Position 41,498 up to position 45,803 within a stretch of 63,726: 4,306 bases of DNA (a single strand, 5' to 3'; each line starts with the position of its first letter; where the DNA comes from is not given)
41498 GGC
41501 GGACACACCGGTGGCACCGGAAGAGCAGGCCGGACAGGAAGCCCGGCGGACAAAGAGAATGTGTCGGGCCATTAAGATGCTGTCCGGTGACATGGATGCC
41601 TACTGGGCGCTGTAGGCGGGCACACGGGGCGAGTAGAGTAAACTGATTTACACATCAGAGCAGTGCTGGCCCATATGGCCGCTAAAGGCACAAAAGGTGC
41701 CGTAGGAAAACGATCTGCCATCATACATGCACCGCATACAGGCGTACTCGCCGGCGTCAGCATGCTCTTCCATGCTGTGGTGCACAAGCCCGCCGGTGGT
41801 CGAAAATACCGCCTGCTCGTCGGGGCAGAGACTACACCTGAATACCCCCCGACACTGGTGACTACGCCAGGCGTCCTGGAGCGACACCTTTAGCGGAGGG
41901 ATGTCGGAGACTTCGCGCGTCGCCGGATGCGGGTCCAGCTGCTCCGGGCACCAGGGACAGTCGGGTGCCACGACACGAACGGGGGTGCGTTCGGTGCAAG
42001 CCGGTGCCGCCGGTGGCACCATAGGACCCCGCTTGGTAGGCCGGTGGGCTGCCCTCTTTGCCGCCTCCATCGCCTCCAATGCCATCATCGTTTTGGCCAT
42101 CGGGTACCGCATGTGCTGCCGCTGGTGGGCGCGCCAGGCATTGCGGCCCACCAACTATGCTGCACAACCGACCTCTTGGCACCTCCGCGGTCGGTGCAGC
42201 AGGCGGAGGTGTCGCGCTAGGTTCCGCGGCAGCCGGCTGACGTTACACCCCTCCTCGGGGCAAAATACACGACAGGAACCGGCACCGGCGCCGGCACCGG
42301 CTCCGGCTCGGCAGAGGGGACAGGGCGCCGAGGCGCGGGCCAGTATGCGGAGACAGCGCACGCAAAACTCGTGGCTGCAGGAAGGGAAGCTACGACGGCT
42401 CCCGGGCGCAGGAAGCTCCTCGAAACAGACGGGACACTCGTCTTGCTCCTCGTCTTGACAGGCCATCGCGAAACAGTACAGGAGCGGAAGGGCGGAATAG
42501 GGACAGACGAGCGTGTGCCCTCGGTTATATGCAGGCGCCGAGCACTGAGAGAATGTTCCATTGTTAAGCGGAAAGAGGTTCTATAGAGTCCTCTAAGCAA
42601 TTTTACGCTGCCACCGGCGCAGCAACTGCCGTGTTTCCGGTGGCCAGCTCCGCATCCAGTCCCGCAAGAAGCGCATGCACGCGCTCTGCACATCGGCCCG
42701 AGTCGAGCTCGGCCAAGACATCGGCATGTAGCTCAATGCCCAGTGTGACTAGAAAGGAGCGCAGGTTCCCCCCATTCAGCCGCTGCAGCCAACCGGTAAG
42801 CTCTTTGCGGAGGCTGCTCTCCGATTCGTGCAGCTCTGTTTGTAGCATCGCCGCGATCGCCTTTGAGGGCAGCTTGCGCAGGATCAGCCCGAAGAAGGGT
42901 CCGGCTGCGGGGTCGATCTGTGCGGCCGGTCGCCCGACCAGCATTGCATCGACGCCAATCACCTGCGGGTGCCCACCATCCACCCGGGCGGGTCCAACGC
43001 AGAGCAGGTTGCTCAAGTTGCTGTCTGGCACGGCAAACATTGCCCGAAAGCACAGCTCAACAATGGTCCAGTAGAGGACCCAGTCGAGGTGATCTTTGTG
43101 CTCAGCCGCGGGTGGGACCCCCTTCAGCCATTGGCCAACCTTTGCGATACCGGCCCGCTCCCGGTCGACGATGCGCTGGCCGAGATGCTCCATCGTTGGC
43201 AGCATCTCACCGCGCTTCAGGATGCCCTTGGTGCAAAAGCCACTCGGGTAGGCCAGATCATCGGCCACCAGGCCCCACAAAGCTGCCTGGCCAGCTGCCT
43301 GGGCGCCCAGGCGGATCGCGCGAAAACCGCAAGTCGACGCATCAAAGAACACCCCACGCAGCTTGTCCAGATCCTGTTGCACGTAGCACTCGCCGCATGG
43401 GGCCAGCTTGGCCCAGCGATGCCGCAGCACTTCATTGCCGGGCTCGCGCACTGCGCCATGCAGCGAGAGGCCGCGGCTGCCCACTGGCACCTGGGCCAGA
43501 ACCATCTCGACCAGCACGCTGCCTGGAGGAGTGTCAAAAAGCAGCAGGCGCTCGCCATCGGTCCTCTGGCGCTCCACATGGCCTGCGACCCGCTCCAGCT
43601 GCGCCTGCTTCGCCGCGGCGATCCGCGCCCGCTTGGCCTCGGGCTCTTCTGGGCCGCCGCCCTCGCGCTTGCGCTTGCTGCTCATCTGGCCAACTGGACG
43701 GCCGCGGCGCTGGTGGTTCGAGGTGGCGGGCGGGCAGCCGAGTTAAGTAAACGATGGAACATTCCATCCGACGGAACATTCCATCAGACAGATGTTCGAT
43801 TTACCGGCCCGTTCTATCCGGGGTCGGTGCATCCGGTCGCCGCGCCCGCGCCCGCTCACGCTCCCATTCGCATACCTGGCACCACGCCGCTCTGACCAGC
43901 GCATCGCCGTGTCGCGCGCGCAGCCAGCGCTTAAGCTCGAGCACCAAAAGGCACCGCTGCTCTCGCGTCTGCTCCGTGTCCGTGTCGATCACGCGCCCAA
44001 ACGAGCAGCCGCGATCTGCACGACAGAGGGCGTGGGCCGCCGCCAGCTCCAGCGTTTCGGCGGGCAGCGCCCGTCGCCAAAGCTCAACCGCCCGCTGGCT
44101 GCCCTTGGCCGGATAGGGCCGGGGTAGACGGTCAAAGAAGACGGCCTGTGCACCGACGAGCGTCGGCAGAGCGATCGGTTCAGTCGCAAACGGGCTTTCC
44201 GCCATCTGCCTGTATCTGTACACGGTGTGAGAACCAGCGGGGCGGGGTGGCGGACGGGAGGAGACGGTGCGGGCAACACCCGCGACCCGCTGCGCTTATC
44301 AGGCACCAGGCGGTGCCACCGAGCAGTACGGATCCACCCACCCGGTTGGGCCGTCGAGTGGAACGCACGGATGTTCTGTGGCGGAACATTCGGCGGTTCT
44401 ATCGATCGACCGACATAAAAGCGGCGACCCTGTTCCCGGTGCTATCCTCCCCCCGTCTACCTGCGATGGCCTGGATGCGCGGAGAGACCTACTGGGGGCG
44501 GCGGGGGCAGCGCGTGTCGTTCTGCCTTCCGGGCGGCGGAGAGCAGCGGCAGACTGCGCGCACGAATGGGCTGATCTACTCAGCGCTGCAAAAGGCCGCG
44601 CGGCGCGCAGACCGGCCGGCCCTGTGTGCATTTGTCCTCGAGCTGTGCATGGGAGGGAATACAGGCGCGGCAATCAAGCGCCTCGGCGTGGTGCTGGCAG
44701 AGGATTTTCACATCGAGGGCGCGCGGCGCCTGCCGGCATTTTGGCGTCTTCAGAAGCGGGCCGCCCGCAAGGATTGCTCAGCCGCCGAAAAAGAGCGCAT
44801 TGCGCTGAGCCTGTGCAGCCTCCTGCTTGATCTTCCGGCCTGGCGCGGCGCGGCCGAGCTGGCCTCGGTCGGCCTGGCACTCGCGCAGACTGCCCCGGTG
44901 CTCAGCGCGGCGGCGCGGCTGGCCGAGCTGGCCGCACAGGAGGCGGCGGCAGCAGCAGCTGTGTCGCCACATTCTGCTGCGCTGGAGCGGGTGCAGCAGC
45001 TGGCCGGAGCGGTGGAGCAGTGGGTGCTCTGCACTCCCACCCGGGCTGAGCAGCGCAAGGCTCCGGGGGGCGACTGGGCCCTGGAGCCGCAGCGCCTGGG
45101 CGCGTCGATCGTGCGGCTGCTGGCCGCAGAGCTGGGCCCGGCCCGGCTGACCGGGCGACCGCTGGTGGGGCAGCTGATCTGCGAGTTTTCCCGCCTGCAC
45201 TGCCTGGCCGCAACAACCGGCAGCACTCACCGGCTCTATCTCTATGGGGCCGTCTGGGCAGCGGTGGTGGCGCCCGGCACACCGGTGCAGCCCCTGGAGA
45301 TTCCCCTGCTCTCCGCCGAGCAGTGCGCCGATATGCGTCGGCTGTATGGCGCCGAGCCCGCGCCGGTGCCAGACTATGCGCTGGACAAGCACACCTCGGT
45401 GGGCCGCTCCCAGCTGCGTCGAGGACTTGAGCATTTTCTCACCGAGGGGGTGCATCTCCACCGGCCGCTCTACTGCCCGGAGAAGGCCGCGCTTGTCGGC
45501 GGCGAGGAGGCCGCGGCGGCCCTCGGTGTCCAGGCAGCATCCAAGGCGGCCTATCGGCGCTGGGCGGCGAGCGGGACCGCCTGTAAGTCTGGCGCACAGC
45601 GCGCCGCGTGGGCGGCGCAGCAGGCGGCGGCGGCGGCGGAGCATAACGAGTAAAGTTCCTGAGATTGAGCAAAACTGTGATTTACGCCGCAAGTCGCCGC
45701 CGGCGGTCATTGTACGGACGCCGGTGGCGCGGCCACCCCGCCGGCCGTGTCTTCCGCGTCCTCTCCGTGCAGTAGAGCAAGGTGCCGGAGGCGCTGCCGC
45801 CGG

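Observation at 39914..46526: A perfect dimeric heat-shock-element-like palindrome, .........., recurs in promoter spacers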

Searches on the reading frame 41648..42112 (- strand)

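Call 78: search_protein_families(library=pfam, proteins=[window:41648-42112:-], max_evalue=0.1)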
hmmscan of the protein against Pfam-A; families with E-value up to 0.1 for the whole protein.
window:41648-42112:- (154 aa): 2 families
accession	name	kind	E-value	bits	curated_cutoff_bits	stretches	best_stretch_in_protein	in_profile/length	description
PF10497.14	zf-4CXXC_R1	-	0.031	14.9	22.7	1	76-113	51-87/99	Zinc-finger domain of monoamine-oxidase A repressor R1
PF05495.17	zf-CHY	-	0.046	14.6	31.3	1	82-131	10-51/68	CHY zinc finger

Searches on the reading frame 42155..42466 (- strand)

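Call 78: search_protein_families(library=pfam, proteins=[window:42155-42466:-], max_evalue=0.1)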
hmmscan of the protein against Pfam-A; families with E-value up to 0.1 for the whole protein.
window:42155-42466:- (103 aa): 12 families
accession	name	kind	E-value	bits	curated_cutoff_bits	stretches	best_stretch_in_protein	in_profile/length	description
PF13639.12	zf-RING_2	-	2.1e-07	31.5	27.3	1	9-53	1-44/44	Ring finger domain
PF14634.12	zf-RING_5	-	4.6e-07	30.2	27.9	1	10-53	1-42/43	zinc-RING finger domain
PF13923.12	zf-C3HC4_2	-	2e-06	27.9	27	1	10-52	1-40/40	Zinc finger, C3HC4 type (RING finger)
PF00097.31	zf-C3HC4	-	9.1e-06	25.9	21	1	11-52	1-40/40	Zinc finger, C3HC4 type (RING finger)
PF03854.20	zf-P11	-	3.2e-05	23.9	25.6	1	31-53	20-42/50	P-11 zinc finger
PF14570.12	zf-RING_4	-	0.00012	22.2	27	1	11-54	1-45/48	RING/Ubox like zinc-binding domain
PF13445.12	zf-RING_UBOX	-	0.00034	21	25.2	1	11-50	1-39/39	RING-type zinc-finger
PF13920.12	zf-C3HC4_3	-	0.00078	19.6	27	1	7-54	1-44/49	Zinc finger, C3HC4 type (RING finger)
PF12678.13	zf-rbx1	-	0.0015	19.2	31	1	3-53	6-55/55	RING-H2 zinc finger domain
PF17123.11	zf-RING_11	-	0.0029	17.7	27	1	10-39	1-29/29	RING-like zinc finger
PF16685.11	zf-RING_10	-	0.039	14.5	31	1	11-53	3-44/70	zinc RING finger of MSL2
PF24921.1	RING_XB3-XBAT31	-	0.084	13.4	50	0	11-54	2-53/57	E3 ubiquitin-protein ligase XB3/XBAT31 RING finger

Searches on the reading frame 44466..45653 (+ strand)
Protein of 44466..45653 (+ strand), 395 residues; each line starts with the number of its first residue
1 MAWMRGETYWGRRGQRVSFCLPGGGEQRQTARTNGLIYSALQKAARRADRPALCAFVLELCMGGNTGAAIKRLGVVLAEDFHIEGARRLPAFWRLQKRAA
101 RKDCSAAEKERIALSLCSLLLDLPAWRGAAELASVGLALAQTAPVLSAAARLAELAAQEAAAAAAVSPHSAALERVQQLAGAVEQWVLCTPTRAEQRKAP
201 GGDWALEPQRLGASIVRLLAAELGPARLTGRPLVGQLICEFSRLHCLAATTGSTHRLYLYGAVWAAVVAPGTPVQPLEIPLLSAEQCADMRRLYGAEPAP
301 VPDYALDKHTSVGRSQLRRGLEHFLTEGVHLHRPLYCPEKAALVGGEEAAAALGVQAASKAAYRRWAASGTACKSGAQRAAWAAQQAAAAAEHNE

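Call 22: find_related_loci(query=window:44466-45653:+, collection=viral_contigs, flank=6000)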
Query window:44466-45653:+ (395 aa) in viral_contigs; peptide patterns used: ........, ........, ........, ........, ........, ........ (x = any residue, [..] = any of these).
28 stretches matched a pattern, but none encodes a relative of the query by tblastn (E <= 1e-3).

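Call 78: search_protein_families(library=pfam, proteins=[window:44466-45653:+], max_evalue=0.1)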
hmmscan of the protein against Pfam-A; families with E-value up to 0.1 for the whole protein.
window:44466-45653:+ (395 aa): 0 families
